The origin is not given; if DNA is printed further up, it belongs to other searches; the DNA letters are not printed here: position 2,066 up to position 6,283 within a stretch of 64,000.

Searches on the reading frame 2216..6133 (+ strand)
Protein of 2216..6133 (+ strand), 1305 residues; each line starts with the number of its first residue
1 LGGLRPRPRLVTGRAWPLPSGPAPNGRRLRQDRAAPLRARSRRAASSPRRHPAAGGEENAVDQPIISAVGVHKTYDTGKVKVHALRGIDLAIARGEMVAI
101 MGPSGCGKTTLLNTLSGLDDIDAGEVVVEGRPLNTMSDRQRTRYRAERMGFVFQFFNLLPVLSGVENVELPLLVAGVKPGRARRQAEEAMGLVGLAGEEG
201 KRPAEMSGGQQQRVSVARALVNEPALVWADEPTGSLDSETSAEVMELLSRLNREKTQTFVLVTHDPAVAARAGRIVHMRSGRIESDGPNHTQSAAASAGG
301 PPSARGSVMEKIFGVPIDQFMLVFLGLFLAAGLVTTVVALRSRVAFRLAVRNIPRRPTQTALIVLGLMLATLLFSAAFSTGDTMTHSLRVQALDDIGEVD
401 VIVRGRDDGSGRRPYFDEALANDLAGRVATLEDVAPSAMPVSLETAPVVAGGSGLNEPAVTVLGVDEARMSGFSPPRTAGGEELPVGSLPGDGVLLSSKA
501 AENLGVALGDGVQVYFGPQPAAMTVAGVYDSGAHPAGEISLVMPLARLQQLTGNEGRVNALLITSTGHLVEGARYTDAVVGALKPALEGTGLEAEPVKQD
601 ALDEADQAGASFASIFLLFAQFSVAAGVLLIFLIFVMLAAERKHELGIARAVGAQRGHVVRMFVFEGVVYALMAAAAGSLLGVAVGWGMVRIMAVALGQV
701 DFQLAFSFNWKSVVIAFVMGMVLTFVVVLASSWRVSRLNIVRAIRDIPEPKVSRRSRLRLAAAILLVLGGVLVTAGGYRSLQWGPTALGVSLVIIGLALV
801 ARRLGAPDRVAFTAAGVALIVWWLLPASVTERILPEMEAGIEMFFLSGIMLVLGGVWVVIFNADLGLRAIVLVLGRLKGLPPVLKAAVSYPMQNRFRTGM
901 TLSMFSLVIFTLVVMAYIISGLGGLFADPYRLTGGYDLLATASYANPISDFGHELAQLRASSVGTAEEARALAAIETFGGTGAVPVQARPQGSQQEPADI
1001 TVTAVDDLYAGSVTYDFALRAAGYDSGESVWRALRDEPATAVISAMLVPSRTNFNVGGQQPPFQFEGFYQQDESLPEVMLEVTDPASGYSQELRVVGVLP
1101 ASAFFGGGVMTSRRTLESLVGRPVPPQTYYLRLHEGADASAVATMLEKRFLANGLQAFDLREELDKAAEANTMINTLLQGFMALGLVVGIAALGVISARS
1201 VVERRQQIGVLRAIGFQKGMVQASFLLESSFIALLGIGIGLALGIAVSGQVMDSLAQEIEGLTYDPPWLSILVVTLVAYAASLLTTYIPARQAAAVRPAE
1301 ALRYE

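Call 47: search_protein_families(library=pfam, proteins=[window:2216-6133:+], max_evalue=0.00001)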
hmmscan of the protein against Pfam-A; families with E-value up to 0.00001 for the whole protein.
window:2216-6133:+ (1305 aa): 3 families
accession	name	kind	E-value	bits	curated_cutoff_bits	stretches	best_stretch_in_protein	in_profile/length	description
PF02687.27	FtsX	-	1.6e-32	112.5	25.5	2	1181-1294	3-116/120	FtsX-like permease C-terminal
PF00005.33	ABC_tran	-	5.8e-32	111.6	25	1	85-233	1-136/137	ABC transporter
PF12704.14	MacB_PCD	-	7.8e-14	52.9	27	1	360-557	1-183/207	MacB-like periplasmic core domain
